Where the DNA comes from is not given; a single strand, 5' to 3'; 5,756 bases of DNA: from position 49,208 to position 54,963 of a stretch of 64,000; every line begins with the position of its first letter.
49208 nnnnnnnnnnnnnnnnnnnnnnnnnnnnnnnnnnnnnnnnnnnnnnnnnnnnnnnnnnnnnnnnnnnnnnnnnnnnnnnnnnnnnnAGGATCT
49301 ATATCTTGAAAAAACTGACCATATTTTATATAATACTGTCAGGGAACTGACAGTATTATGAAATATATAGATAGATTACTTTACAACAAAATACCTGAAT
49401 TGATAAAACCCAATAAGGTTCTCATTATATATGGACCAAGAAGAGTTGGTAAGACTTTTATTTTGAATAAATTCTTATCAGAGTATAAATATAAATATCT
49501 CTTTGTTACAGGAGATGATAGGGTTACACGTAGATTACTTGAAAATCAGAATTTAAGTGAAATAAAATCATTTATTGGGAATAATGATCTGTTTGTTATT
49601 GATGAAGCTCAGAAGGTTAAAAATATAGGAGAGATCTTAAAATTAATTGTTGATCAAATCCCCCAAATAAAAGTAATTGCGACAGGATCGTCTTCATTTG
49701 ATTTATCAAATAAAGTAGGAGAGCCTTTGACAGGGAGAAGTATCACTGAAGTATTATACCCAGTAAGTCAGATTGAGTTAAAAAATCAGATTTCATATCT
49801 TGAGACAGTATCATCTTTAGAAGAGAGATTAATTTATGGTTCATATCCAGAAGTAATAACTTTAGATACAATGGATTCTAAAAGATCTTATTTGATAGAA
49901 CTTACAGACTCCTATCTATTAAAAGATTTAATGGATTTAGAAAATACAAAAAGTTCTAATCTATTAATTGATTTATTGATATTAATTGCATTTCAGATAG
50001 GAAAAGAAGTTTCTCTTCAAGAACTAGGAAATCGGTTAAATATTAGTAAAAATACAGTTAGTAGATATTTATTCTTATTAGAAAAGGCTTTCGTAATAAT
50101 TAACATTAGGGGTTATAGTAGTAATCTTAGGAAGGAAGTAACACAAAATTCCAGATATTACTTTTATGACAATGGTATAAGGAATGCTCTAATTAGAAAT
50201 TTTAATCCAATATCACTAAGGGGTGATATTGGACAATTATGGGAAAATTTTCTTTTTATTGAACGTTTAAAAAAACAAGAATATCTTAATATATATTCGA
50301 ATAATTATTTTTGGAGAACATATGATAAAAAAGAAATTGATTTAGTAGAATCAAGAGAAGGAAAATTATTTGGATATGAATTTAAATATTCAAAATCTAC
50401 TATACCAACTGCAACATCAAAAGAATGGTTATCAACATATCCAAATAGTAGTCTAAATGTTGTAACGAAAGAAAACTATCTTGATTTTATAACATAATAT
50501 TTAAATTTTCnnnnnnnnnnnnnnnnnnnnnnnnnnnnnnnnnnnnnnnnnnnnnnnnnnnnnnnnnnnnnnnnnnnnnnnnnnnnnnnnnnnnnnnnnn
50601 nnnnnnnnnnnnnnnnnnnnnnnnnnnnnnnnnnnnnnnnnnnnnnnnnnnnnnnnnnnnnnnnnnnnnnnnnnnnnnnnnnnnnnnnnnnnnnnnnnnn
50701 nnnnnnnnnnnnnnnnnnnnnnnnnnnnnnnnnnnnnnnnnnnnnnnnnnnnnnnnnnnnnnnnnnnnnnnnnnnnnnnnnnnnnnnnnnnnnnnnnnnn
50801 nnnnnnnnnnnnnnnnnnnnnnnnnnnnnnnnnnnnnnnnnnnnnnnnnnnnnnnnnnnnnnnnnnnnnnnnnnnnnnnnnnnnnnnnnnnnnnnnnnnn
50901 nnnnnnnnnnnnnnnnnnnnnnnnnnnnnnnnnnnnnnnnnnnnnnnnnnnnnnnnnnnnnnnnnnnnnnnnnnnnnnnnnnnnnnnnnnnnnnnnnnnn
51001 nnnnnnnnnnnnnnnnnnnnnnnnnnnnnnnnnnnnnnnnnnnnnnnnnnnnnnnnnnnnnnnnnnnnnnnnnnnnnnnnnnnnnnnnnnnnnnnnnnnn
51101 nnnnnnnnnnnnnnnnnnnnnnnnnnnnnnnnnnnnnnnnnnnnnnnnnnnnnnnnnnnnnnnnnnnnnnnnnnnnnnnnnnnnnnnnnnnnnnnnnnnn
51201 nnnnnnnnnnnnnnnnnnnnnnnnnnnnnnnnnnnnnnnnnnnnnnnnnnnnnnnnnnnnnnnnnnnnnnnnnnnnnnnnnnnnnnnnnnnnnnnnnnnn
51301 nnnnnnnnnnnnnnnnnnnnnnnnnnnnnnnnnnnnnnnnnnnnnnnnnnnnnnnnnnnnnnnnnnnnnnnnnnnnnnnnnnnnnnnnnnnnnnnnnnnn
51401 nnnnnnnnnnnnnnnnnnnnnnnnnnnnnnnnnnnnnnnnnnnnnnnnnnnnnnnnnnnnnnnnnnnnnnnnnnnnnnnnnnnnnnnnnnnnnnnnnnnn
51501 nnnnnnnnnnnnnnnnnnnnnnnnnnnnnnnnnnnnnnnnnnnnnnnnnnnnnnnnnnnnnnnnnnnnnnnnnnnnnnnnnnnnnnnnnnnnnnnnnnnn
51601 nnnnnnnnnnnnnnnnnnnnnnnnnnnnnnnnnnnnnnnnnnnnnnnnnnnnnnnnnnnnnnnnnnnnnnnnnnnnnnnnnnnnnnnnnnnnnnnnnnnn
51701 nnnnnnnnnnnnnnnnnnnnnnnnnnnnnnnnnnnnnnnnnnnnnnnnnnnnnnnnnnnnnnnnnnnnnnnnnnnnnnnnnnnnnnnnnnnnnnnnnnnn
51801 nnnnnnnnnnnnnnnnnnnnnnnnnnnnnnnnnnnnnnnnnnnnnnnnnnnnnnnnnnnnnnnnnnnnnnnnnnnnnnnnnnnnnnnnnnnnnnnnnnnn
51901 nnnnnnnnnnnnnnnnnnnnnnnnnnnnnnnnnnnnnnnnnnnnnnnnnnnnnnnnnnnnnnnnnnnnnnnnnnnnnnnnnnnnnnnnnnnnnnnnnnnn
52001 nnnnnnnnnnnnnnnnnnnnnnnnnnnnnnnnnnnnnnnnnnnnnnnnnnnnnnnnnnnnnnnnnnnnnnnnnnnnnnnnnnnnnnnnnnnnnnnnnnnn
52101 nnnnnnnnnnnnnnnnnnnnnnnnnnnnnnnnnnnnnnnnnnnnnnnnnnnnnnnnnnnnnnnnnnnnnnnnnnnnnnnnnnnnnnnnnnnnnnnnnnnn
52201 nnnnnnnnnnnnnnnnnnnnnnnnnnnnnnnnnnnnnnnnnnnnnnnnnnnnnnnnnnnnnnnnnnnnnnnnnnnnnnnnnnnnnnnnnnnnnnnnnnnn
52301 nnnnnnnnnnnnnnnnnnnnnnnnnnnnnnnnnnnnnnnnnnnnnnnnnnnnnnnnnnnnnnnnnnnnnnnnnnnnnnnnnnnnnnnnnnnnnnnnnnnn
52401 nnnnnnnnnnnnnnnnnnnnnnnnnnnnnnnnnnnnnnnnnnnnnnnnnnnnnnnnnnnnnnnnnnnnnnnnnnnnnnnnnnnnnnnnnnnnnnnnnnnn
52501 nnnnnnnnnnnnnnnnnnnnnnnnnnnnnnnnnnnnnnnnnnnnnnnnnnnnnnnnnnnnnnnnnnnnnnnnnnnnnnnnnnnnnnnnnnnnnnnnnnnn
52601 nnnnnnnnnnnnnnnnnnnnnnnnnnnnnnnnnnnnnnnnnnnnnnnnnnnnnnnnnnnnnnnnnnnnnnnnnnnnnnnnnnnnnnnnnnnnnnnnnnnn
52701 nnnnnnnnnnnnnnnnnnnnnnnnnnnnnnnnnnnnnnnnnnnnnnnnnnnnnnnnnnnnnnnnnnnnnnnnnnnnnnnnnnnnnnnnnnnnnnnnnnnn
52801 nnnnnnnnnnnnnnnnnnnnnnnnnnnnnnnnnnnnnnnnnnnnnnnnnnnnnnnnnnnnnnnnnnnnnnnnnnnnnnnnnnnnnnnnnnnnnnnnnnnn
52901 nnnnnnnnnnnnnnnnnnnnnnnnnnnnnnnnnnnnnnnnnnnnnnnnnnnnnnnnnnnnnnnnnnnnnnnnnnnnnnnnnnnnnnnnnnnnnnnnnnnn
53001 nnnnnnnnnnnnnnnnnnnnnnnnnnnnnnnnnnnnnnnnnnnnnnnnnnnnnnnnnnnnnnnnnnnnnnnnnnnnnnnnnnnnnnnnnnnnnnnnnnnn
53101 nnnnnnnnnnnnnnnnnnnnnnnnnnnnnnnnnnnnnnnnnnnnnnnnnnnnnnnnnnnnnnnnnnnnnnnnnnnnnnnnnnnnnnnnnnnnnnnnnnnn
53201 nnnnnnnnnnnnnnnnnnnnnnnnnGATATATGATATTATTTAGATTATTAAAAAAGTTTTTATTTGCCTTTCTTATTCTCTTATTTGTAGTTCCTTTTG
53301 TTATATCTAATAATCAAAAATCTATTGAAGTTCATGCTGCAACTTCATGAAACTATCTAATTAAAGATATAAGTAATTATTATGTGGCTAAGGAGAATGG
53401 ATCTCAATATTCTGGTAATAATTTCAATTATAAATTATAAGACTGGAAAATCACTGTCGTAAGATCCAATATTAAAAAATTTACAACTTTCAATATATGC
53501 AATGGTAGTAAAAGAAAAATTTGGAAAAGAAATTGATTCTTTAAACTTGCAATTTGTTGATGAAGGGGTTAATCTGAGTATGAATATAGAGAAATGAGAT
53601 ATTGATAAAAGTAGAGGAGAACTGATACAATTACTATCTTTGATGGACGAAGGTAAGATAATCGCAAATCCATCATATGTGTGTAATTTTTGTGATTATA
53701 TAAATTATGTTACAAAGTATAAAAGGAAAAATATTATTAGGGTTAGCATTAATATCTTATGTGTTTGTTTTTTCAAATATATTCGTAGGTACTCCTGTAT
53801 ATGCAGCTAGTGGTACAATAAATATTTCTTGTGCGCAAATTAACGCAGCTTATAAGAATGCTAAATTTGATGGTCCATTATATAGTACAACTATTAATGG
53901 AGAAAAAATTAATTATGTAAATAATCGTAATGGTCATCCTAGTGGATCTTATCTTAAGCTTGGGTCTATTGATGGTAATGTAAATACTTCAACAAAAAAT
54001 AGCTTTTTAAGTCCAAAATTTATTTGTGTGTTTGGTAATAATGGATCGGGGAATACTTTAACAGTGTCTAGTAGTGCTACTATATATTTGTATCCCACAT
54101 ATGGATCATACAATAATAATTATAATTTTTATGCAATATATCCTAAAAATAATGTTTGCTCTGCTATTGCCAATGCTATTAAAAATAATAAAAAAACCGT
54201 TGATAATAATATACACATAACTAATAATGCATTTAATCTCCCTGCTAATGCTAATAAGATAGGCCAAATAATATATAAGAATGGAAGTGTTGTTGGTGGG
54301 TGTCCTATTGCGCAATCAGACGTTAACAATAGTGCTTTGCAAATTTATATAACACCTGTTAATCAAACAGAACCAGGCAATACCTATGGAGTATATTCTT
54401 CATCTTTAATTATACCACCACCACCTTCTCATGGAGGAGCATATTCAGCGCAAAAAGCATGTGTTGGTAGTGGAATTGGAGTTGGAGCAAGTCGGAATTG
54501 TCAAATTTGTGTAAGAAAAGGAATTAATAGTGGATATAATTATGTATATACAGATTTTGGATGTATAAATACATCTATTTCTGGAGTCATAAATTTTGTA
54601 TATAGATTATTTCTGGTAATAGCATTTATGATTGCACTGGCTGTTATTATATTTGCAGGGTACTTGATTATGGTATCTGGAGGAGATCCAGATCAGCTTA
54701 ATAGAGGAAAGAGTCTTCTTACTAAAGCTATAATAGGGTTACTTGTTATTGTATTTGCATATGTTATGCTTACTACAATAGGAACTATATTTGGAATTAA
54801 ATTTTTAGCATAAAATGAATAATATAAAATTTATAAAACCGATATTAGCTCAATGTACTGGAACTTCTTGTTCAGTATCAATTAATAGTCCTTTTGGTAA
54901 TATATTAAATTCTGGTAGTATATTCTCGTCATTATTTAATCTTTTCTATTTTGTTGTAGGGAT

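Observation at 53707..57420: Array of seven VirB2/TrbC-like pilin paralogs with hypervariable N-terminal ectodomains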

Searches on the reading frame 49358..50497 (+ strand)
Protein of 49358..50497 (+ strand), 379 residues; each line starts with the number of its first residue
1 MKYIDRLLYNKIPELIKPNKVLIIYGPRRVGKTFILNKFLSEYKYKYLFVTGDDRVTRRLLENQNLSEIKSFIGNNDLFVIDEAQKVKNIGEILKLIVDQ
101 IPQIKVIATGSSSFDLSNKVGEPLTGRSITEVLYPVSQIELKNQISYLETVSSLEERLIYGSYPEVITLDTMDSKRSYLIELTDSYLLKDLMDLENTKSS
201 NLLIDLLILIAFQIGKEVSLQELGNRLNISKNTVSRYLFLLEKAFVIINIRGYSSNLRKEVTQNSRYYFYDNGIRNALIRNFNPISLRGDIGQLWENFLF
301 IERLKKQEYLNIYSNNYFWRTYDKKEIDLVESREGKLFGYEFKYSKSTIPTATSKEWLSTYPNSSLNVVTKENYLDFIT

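Call 9: search_protein_families(library=pfam, proteins=[window:49358-50497:+], max_evalue=0.001)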
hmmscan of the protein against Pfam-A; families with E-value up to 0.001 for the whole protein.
window:49358-50497:+ (379 aa): 5 families
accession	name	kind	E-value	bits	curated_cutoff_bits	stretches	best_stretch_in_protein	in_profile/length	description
PF13635.12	DUF4143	-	5.5e-36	124.2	28.1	1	189-345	2-160/160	Domain of unknown function (DUF4143)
PF13173.12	AAA_14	-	1.9e-27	96.3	27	1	19-141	2-128/129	AAA domain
PF13401.12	AAA_22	-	2.7e-05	24.9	27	0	19-58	5-47/130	AAA domain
PF08279.18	HTH_11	-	3.1e-05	24.2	25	1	209-248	6-46/55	HTH domain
PF01637.24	ATPase_2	-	0.00053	20.3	33.2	1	18-72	19-77/225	ATPase domain predominantly from Archaea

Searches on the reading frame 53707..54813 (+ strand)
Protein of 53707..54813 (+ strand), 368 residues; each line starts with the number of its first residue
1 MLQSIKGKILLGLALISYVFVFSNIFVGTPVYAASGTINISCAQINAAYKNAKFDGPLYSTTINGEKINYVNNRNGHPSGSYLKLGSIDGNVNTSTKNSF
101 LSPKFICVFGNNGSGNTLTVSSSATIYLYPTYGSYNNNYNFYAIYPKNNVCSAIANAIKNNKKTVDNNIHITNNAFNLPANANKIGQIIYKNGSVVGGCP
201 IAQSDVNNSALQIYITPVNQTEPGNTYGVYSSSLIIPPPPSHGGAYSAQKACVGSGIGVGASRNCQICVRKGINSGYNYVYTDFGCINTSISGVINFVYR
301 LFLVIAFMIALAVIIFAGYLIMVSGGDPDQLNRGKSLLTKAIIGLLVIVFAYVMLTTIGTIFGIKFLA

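Call 3: search_protein_families(library=pfam, proteins=[window:53707-54813:+], max_evalue=1)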
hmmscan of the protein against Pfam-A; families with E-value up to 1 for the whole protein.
window:53707-54813:+ (368 aa): 1 family
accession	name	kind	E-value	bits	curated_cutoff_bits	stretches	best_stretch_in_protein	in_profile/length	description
PF18895.5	T4SS_pilin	-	7.3e-09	36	26.6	1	289-357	3-70/71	Type IV secretion system pilin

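Call 4: search_protein_families(library=ncbifam, proteins=[window:53707-54813:+], max_evalue=1)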
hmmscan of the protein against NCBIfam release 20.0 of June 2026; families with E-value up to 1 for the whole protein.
window:53707-54813:+ (368 aa): 0 families

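Call 37: find_homologous_proteins(query=window:53707-54813:+, max_evalue=0.001)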
Query window:53707-54813:+ (368 aa): 11 proteins with E <= 0.001 among 4785 candidates.
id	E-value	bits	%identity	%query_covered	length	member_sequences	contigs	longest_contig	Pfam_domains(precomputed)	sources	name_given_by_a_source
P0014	1.5e-234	796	100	100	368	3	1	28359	PF18895.6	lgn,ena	-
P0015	2.7e-43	167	58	45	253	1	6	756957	PF18895.6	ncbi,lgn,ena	-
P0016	4.4e-39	153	65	33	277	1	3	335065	PF18895.6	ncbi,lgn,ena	-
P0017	4.8e-38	150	66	33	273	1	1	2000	PF18895.6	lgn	-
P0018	6.6e-37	146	52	45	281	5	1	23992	PF18895.6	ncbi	-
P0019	8.2e-35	139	48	44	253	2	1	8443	PF18895.6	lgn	-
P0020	1.8e-34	138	49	42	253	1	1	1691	PF18895.6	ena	-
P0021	5.2e-34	136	52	39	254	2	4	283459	PF18895.6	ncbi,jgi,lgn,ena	jgi:hypothetical protein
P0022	6.9e-34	136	58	35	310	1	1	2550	PF18895.6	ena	-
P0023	2.9e-27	114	37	14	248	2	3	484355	PF18895.6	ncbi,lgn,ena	-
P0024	5.4e-26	110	47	35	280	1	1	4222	PF18895.6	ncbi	ncbi:MAG: pilin [Patescibacteria group bacterium]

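Call 70: predict_structure(alignment_id=A5)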
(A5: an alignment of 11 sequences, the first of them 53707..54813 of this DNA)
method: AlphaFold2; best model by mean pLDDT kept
length: 368 residues; sequences in the alignment: 11
mean_pLDDT: 45.3   pTM: 0.27
mean pLDDT of the five models: 45.3, 44.8, 43.9, 43.5, 41.7
residues with pLDDT >= 90: 0; 70-90: 35; 50-70: 96; < 50: 237
segments of 3 or more residues with pLDDT < 50: 1-3, 24-223, 225-246, 255-259, 366-368
pLDDT, mean of each block of 10 residues (from residue 1): 60 72 45 33 40 35 32 34 32 35 32 34 32 28 30 38 31 32 34 34 33 34 39 32 46 48 65 59 67 67 71 70 56 59 71 66 50
secondary structure, 60 per line:
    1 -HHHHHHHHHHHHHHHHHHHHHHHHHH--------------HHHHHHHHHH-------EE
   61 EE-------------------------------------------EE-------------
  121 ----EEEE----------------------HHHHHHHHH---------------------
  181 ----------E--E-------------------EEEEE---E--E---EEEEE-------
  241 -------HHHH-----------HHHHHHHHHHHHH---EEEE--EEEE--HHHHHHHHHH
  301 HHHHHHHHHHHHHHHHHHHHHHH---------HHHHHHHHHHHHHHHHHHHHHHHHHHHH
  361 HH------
elements in order: H2-27 H42-51 E59-62 E125-128 H151-159 E214-218 E229-233 H248-251 H263-275 E279-282 E285-288 H291-323 H333-362

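Call 75: search_protein_representatives(alignment_id=A1)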
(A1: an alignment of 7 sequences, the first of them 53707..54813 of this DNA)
Query: 7 sequences, 139 profile positions. Proteins with E-value up to 0.001 (for the whole library): 85577; up to 1e-10: 18567; up to 1e-30: 74. The best 150 are listed.
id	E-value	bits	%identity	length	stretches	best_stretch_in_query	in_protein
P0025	2.1e-77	274.1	-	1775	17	50-115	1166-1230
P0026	1.7e-72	258.2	-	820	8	41-130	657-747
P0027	3.4e-69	247.5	-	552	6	41-116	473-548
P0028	1.1e-63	229.7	-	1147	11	36-120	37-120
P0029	9.4e-57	207.2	-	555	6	43-118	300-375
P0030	3.3e-53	195.7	-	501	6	41-115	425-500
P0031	1.3e-50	187.2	-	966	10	33-110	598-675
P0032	1.6e-50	187.0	-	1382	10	44-120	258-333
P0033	2.3e-49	183.2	-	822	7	46-118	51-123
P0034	7.4e-48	178.4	-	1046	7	41-119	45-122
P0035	3.9e-47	176.0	-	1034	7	42-126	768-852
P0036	9.3e-47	174.8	-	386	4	13-120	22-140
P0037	1.4e-46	174.3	-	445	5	49-112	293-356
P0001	6.0e-46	172.2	-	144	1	2-138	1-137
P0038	1.3e-45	171.1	-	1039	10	45-130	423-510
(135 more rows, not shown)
